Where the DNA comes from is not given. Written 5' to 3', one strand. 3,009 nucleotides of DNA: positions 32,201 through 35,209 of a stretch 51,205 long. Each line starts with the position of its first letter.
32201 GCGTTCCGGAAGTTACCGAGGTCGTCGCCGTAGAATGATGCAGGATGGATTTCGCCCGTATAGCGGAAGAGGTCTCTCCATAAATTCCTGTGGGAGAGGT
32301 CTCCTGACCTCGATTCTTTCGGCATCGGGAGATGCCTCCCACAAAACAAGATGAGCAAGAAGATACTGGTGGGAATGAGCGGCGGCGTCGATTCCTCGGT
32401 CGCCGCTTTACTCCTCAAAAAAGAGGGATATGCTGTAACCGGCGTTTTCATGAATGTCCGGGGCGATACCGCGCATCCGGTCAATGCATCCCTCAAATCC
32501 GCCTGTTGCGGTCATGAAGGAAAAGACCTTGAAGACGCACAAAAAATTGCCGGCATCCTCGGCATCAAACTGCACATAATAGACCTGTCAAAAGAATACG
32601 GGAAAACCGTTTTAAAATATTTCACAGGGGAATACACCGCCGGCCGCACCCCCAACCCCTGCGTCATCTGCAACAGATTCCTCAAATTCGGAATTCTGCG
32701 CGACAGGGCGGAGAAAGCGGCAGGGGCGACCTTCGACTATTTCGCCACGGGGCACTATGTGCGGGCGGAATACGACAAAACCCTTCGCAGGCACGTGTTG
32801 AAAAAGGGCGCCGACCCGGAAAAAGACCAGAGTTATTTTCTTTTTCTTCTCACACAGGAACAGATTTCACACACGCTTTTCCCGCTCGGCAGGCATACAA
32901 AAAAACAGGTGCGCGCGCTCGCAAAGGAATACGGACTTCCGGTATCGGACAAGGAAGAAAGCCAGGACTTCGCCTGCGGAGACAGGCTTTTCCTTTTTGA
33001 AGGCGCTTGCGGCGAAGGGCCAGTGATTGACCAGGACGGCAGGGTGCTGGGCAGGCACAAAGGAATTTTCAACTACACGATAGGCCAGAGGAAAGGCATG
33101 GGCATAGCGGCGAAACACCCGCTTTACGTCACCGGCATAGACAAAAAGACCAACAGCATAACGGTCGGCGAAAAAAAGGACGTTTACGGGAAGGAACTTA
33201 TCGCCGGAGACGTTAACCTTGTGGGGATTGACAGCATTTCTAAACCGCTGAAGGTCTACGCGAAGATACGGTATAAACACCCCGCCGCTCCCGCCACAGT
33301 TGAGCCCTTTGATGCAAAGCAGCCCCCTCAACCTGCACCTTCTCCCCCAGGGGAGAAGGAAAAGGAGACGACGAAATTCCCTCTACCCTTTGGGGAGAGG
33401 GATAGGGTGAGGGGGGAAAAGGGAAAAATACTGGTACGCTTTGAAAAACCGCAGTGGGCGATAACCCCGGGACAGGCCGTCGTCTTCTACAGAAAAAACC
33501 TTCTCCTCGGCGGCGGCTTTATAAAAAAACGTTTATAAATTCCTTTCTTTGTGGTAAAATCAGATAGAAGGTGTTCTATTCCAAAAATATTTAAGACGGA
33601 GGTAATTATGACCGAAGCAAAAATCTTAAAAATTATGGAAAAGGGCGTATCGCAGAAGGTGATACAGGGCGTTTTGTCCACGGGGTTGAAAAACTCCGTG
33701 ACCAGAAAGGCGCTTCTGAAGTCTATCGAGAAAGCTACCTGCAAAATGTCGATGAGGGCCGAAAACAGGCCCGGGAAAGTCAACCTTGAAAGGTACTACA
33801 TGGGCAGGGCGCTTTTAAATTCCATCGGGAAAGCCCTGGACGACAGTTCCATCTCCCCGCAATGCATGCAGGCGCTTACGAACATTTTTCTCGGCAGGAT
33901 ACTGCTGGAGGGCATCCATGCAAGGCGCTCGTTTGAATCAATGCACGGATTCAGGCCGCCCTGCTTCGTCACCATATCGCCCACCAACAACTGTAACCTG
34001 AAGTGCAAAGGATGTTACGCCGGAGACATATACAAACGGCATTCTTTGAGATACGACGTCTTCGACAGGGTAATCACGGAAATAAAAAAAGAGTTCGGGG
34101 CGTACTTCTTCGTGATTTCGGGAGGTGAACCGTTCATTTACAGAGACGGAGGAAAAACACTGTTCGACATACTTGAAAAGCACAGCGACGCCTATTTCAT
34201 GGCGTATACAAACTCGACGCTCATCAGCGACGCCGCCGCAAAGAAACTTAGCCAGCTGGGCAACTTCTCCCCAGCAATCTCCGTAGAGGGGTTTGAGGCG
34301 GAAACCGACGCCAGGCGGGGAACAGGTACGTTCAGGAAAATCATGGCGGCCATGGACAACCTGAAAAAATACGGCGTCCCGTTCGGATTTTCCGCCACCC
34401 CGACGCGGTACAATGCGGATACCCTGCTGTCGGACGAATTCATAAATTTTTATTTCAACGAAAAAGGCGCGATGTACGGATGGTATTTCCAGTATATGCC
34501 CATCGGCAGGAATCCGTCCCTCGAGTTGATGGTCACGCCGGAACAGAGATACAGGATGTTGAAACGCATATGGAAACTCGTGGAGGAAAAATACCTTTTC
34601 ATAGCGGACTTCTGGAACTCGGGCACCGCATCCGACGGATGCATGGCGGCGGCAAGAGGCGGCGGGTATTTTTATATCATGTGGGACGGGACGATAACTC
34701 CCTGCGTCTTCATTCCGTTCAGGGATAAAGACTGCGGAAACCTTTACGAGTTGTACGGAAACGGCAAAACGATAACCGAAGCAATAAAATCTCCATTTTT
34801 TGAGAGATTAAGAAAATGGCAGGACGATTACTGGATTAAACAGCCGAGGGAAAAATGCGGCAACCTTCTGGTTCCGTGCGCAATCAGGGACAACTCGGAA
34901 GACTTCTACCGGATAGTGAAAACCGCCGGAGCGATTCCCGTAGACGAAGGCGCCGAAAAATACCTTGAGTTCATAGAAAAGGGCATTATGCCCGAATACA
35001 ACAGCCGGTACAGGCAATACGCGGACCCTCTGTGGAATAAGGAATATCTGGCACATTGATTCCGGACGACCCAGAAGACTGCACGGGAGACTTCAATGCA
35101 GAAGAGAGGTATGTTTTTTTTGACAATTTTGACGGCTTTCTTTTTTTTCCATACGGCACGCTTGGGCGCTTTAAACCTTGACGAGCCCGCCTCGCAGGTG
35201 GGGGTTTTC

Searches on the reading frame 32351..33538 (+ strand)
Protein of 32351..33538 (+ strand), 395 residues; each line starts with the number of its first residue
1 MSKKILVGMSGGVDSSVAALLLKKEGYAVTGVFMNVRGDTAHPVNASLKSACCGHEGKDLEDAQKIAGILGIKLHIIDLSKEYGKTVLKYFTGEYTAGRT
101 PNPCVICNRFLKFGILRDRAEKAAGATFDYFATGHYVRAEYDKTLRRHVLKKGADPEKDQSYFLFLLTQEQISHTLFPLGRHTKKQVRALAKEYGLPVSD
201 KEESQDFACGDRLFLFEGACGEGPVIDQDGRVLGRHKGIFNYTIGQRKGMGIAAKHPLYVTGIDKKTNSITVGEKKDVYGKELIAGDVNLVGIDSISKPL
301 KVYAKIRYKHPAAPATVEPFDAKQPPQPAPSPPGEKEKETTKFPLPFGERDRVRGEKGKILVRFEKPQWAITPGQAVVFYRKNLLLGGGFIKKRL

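Call 29: search_protein_families(library=pfam, proteins=[window:32351-33538:+])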
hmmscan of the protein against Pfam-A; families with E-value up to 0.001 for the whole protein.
window:32351-33538:+ (395 aa): 5 families
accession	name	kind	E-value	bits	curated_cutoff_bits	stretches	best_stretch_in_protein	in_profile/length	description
PF03054.22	tRNA_Me_trans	-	1.7e-66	224.2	20.6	1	3-207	1-197/202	tRNA methyl transferase HUP domain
PF20259.3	tRNA_Me_trans_M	-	1.4e-18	66.6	27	1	222-274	12-66/66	tRNA methyl transferase PRC-barrel domain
PF20258.4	tRNA_Me_trans_C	-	6.3e-13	49.3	20.6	1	357-391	43-77/77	Aminomethyltransferase beta-barrel domain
PF02540.23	NAD_synthase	-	4.3e-06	26.5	21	1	2-81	18-83/242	NAD synthase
PF06508.19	QueC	-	0.00027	20.9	22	0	4-35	1-32/210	Queuosine biosynthesis protein QueC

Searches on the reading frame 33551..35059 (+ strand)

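Call 29: search_protein_families(library=pfam, proteins=[window:33551-35059:+])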
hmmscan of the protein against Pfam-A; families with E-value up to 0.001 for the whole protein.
window:33551-35059:+ (502 aa): 3 families
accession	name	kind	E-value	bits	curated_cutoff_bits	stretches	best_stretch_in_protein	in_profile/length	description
PF04055.27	Radical_SAM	-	1e-23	84.8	29.5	1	142-277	1-142/166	Radical SAM superfamily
PF13353.11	Fer4_12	-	4.5e-05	24.2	22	1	146-224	13-94/137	4Fe-4S single cluster domain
PF13186.11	SPASM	-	0.00014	22.5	21.5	1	370-430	4-61/67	Iron-sulfur cluster-binding domain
